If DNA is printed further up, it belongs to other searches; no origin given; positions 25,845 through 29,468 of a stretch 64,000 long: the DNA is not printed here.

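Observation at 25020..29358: Two-gene operon ending in a 1107-aa protein with a prepilin-type N-terminus (a giant pilin or pseudopilin-like protein), with no pilus machinery nearby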

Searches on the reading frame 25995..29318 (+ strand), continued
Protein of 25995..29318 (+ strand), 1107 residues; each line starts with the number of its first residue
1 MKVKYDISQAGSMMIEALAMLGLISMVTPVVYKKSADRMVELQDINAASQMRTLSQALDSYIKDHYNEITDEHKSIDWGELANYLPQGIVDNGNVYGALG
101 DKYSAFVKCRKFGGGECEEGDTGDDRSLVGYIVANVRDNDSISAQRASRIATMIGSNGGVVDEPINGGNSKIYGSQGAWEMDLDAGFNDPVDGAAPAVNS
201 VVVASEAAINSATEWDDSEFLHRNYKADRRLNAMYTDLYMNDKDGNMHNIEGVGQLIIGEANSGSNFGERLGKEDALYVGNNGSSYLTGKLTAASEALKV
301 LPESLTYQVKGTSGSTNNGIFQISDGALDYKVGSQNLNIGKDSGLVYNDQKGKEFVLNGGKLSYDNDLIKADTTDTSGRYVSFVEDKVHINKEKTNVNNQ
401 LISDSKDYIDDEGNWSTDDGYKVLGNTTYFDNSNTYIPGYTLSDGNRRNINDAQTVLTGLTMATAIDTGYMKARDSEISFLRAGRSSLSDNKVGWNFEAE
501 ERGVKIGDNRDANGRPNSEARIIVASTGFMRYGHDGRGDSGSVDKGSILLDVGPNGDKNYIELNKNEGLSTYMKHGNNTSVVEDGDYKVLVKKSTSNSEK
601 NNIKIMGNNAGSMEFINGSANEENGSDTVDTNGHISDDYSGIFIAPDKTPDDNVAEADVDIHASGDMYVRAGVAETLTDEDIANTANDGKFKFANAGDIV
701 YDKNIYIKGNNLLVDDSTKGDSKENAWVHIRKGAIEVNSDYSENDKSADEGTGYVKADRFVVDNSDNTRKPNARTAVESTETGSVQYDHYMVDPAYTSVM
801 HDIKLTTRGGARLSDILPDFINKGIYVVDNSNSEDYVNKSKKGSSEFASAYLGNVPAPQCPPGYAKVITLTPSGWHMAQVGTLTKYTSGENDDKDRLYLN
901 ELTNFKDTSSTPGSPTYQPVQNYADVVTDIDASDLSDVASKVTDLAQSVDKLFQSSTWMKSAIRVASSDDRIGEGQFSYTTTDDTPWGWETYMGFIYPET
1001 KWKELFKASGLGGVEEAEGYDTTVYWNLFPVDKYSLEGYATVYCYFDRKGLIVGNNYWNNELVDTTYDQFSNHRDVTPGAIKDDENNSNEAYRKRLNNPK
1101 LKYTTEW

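Call 68: search_dna_similar(query=P0094, collection=plasmids, mode=protein, max_evalue=10, max_rows=15)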
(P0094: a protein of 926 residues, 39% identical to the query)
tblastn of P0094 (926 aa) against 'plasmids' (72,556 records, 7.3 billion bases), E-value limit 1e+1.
Records with a match: 2676; places in all: 2752; records where one place covers at least 80% of the query: 0.
Best place of each record, by identity: <60% 2676.
By first word of the organism name: Escherichia 1558; Salmonella 506; Shigella 140; Serratia 97; Klebsiella 73; Enterobacter 48; Pseudomonas 38; Citrobacter 33; Ralstonia 27; Yersinia 26; and 52 more.
By predicted mobility (MOB-suite, as given by PLSDB): conjugative 2333; non-mobilizable 178; mobilizable 165.
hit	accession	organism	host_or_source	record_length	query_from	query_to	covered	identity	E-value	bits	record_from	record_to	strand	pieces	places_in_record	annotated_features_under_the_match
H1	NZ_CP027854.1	Plesiomonas shigelloides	whole organism,catfish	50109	9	389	41%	26.1%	5e-10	72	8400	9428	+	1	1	pilV: shufflon system plasmid conjugative transfer pilus tip adhesin PilV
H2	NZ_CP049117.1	Pantoea stewartii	Dracaena sanderiana,cell ...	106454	6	442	47%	22.2%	7e-6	58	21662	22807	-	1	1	pilV: shufflon system plasmid conjugative transfer pilus tip adhesin PilV | ATPase, T2SS/T4P/T4SS family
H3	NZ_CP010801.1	Ralstonia mannitolilytica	Homo sapiens,bone marrow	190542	2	326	35%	28.0%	2e-3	50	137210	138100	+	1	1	pilV: shufflon system plasmid conjugative transfer pilus tip adhesin PilV | hypothetical protein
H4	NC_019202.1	Pseudomonas aeruginosa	airways of a cystic fibrosis patient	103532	8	343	36%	27.0%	6e-8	65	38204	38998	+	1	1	pilV: shufflon system plasmid conjugative transfer pilus tip adhesin PilV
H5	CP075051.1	Salmonella enterica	environmental,sediment stream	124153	3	368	40%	24.6%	9e-2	44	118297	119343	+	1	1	pilV: shufflon system plasmid conjugative transfer pilus tip adhesin PilV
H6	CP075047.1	Salmonella enterica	environmental,sediment stream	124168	3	368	40%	24.6%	9e-2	44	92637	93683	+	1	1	pilV: shufflon system plasmid conjugative transfer pilus tip adhesin PilV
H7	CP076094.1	Salmonella enterica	environmental,water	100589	3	368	40%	24.6%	2e-1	44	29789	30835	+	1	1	pilV: shufflon system plasmid conjugative transfer pilus tip adhesin PilV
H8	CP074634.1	Salmonella enterica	environmental,water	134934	3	368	40%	24.6%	2e-1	44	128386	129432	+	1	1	pilV: shufflon system plasmid conjugative transfer pilus tip adhesin PilV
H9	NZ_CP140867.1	Rhizobium leguminosarum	Trifolium pratense,whole organism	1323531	1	393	42%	22.8%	5e-6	59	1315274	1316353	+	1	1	record has no annotation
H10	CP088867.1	Escherichia coli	Homo sapiens,blood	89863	2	353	38%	25.1%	5e-7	62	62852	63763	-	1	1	pilV: shufflon system plasmid conjugative transfer pilus tip adhesin PilV | A24 family peptidase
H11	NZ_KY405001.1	Escherichia coli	blood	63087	8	335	35%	26.9%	3e-7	62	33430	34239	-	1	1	shufflon system plasmid conjugative transfer pilus tip adhesin PilV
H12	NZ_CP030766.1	Escherichia coli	-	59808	8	335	35%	26.9%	6e-7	61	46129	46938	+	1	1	shufflon system plasmid conjugative transfer pilus tip adhesin PilV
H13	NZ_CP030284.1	Escherichia coli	Broiler chicken farm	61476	8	335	35%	26.9%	9e-7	61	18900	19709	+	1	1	shufflon system plasmid conjugative transfer pilus tip adhesin PilV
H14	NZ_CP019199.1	Salmonella enterica subsp. enterica serovar Muenster str. ...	Bos taurus,Fecal Sample from Dairy Farm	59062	8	335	35%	26.9%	1e-6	61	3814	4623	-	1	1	shufflon system plasmid conjugative transfer pilus tip adhesin PilV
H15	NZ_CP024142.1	Escherichia coli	single cell,clinical patient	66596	8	335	35%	26.9%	1e-6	61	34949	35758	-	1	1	shufflon system plasmid conjugative transfer pilus tip adhesin PilV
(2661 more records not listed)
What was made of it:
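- tblastn of relative P0094 hits 2676 plasmid records; the annotated matches among the 15 listed rows are all pilV tip adhesin, with a best E of 5e-10 (call 68). The characterised PilV proteins serve conjugative transfer, according to the annotation of the hits (call 68).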

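Call 84: find_homologous_proteins(query=L038:8444-9157:-, max_evalue=1e-10)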
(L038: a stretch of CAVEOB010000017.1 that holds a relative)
Query L038:8444-9157:- (237 aa): 314 proteins with E <= 1e-10 among 1863 candidates; the best 120 are listed.
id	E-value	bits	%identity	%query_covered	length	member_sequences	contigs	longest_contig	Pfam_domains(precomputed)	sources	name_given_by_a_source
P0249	3.2e-148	510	95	100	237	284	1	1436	PF01478.24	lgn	-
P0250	8.0e-140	483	90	100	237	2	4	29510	PF01478.24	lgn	-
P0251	2.3e-124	432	80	100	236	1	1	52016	PF01478.24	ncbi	-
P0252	4.1e-119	415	77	100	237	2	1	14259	PF01478.24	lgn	-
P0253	1.7e-115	403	75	100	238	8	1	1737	PF01478.24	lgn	-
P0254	2.4e-115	402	75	100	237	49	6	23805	PF01478.24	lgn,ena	-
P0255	2.0e-114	399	74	100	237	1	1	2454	PF01478.24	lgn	-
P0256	1.5e-113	397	74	100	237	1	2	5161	PF01478.24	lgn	-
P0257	2.6e-112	393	75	100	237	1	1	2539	PF01478.24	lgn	-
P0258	5.5e-112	391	75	100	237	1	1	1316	PF01478.24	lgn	-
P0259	4.5e-111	388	71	100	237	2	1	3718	PF01478.24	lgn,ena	-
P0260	9.6e-111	387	74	100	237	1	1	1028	PF01478.24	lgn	-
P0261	1.1e-110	387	70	99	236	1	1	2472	PF01478.24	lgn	-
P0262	1.2e-109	384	71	100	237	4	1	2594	PF01478.24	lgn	-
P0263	1.4e-107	377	70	100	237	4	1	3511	PF01478.24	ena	-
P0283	1.4e-102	361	67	100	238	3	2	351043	PF01478.24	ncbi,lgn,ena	-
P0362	2.3e-63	232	51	99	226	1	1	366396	PF01478.24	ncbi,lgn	ncbi:MAG: prepilin peptidase [Alphaproteobacteria bacterium]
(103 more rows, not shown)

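Call 85: find_encoding_contigs(protein=P0283, flank=10000, max_places=1)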
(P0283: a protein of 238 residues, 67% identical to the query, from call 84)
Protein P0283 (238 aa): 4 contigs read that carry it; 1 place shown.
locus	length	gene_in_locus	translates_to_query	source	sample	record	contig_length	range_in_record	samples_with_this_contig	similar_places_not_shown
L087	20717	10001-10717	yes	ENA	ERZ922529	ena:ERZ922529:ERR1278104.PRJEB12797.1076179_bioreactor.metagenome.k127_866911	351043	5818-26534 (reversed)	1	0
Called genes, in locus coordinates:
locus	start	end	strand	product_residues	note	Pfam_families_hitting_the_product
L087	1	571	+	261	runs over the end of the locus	PF00303:Thymidylat_synt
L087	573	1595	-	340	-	PF00226:DnaJ, PF12796:Ank_2, PF00023:Ank (faint), PF13637:Ank_4 (faint)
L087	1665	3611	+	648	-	PF13623:SurA_N_2, PF13624:SurA_N_3, PF00639:Rotamase (weak), PF13145:Rotamase_2, PF13616:Rotamase_3 (faint), PF13145:Rotamase_2 (weak)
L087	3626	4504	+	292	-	PF00551:Formyl_trans_N, PF02911:Formyl_trans_C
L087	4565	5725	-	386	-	PF00155:Aminotran_1_2 (weak), PF01041:DegT_DnrJ_EryC1, PF01212:Beta_elim_lyase (weak)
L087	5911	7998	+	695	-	PF22745:Nlig-Ia, PF01653:DNA_ligase_aden, PF03120:OB_DNA_ligase, PF03119:DNA_ligase_ZBD, PF12826:HHH_2, PF00533:BRCT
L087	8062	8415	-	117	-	-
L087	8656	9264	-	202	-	PF00657:Lipase_GDSL, PF13472:Lipase_GDSL_2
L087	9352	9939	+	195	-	-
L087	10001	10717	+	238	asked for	PF01478:Peptidase_A24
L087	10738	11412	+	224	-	-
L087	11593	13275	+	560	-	PF17092:PCB_OB (faint), PF00575:S1, PF13509:S1_2 (faint), PF21710:Spt6_S1 (faint), PF00575:S1, PF23459:S1_RRP5 (weak), PF00575:S1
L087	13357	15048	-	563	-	-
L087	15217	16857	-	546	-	PF00118:Cpn60_TCP1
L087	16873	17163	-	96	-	PF00166:Cpn10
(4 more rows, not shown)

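Call 86: find_encoding_contigs(protein=P0362, flank=10000, max_places=1)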
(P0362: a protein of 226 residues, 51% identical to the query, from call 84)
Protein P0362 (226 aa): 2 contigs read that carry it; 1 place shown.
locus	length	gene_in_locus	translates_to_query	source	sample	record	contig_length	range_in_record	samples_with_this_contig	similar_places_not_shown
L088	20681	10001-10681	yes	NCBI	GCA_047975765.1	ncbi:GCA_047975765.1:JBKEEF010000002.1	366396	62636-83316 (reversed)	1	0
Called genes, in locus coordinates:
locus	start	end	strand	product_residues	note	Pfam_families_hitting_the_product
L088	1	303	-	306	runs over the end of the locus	PF01832:Glucosaminidase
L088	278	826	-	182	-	PF08712:Nfu_N, PF01106:NifU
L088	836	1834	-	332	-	PF10095:DUF2333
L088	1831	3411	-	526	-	PF03023:MurJ, PF01554:MatE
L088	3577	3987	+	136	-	-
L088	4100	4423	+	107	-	-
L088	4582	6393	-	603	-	PF00009:GTP_EFTU, PF01926:MMR_HSR1 (faint), PF22042:EF-G_D2, PF03144:GTP_EFTU_D2, PF00679:EFG_C, PF21018:BipA_C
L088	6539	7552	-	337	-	PF00294:PfkB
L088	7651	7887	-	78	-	PF00037:Fer4 (weak), PF12837:Fer4_6 (weak), PF13237:Fer4_10, PF14697:Fer4_21 (weak), PF12838:Fer4_7, PF13187:Fer4_9, PF12797:Fer4_2 (weak), PF00037:Fer4, +8 more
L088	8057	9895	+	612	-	PF13589:HATPase_c_3, PF02518:HATPase_c (faint), PF00183:HSP90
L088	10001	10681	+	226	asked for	PF01478:Peptidase_A24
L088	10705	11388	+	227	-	PF00520:Ion_trans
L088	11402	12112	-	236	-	-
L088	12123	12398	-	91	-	-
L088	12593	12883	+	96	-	PF00166:Cpn10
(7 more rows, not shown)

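Call 91: fold_search(model_id=the predicted structure, library=viral)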
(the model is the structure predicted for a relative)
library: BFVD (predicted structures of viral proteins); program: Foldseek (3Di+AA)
matches with E <= 10: 359; with E <= 0.001: 2
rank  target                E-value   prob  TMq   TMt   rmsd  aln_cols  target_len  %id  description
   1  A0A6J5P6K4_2          8.3e-04  0.21  0.07  0.08  46.8       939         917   11  Intramolecular chaperone auto-processing domain containing protein [uncultured Caudovirales phage]
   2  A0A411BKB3            8.3e-04  0.12  0.05  0.07  45.7       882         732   12  Peptidase S74 domain-containing protein [Vibrio phage VspSw_1]
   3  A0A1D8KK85            1.8e-03  0.11  0.05  0.07  75.3       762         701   12  Uncharacterized protein [Synechococcus phage S-CAM3]
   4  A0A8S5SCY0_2          1.9e-03  0.08  0.05  0.06  80.5       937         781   11  Minor structural protein 4 [Myoviridae sp. ctfWc3]
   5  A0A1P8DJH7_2          2.3e-03  0.15  0.07  0.08  63.4       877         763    8  (no name in the UniProt tables at hand)
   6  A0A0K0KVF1            2.4e-03  0.25  0.07  0.08  50.4       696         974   12  Peptidase S74 domain-containing protein [Prochlorococcus phage P-TIM68]
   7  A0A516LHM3            2.7e-03  0.23  0.06  0.11  47.9       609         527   13  (no name in the UniProt tables at hand)
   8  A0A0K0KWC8            3.1e-03  0.08  0.04  0.04  32.9       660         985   11  Uncharacterized protein [Prochlorococcus phage P-TIM68]
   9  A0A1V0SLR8            4.5e-03  0.20  0.07  0.11  25.5       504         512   12  Beta-propeller repeat protein [Klosneuvirus KNV1]
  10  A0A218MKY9            4.8e-03  0.15  0.07  0.09  62.7       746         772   11  Uncharacterized protein [uncultured virus]
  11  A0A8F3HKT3            6.2e-03  0.12  0.06  0.06  38.0       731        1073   11  Peptidase S74 domain-containing protein [Escherichia phage vB_EcoP-ZQ2]
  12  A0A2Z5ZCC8            7.7e-03  0.09  0.07  0.08  66.8      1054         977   11  Long tail fiber protein Gp37 [Escherichia phage EcS1]
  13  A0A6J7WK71            8.1e-03  0.14  0.05  0.05  48.9       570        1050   11  Uncharacterized protein [uncultured Caudovirales phage]
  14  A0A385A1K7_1          8.6e-03  0.08  0.08  0.08  29.6       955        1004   14  (no name in the UniProt tables at hand)
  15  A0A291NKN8            8.6e-03  0.08  0.07  0.07  36.2       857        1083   10  Tail fiber protein [Salmonella phage SP01]
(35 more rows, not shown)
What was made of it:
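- Tried and rejected: Foldseek against the viral library gave tail-fibre-like matches at E of about 1e-3, but with TM below 0.1 and rmsd above 40 A. I discarded these (call 91).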

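Call 94: find_homologous_proteins(query=L027:579-1277:+, max_evalue=0.00001)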
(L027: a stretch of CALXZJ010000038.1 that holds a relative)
Query L027:579-1277:+ (233 aa): 7868 proteins with E <= 0.00001 among 8000 candidates; the best 120 are listed.
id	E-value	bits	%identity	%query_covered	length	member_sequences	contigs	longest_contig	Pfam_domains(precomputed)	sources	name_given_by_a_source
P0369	4.4e-137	473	97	100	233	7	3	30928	PF05307.17,PF08805.17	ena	-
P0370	4.3e-109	381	79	100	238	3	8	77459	PF05307.17,PF08805.17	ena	-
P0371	1.4e-101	357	76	100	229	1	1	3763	PF05307.17,PF08805.17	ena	-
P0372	8.2e-93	328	71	100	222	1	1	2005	PF05307.17,PF08805.17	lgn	-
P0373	8.7e-92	325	71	100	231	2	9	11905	PF05307.17,PF08805.17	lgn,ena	-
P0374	7.9e-89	315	69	100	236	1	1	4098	PF05307.17,PF08805.17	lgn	-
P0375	2.5e-88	313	70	100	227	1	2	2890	PF05307.17,PF08805.17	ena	-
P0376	2.7e-88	313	70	100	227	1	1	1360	PF05307.17,PF08805.17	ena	-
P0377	4.3e-88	313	70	100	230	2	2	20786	PF05307.17,PF08805.17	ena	-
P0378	9.5e-88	312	70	100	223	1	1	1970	PF05307.17,PF08805.17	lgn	-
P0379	8.7e-85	302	66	100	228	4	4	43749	PF05307.17,PF08805.17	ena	-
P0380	1.1e-84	302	68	100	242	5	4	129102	PF05307.17,PF08805.17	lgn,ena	-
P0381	5.0e-84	299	68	100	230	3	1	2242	PF05307.17,PF08805.17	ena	-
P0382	5.7e-84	299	67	100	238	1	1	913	PF05307.17,PF08805.17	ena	-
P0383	1.9e-83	297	66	100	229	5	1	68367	PF05307.17,PF08805.17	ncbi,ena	-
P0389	1.1e-81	292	69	100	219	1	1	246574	PF05307.17,PF08805.17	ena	-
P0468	1.4e-73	265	62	100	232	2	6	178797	PF05307.17,PF08805.17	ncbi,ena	-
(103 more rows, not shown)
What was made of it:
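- An A24 peptidase family of similar breadth exists in the lineage, along with thousands of PilS-like pilins (calls 84, 94). One homologue of the short pilins is labelled PulG by a source (call 94).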

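Call 95: find_encoding_contigs(protein=P0389, flank=10000, max_places=1)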
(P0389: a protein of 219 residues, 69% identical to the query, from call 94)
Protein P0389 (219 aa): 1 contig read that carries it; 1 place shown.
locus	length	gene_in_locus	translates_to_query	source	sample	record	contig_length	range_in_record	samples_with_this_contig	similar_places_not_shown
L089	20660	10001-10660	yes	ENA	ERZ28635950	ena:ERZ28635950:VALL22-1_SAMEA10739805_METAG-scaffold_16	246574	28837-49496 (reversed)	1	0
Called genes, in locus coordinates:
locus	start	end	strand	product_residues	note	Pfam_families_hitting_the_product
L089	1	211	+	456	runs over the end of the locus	PF01225:Mur_ligase, PF08245:Mur_ligase_M, PF02875:Mur_ligase_C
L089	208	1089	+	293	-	PF02016:Peptidase_S66, PF17676:Peptidase_S66C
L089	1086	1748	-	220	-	PF13398:Peptidase_M50B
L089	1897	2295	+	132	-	PF01503:PRA-PH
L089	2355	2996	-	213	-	-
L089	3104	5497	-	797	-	PF00924:MS_channel_2nd, PF21082:MS_channel_3rd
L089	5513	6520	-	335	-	PF01118:Semialdhyde_dh, PF02774:Semialdhyde_dhC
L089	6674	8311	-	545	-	PF00884:Sulfatase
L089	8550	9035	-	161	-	PF00380:Ribosomal_S9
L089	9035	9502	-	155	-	PF00572:Ribosomal_L13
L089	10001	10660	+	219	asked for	PF05307:Bundlin, PF08805:PilS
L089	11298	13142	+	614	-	PF03235:GmrSD_N, PF07510:GmrSD_C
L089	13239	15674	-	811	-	PF03030:H_PPase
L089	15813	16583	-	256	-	PF23745:ANK_LRRK2 (faint), PF13606:Ank_3 (faint), PF12796:Ank_2, PF13857:Ank_5 (weak), PF00023:Ank (weak), PF13637:Ank_4 (weak), PF13857:Ank_5 (weak), PF00023:Ank (weak)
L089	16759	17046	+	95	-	PF00166:Cpn10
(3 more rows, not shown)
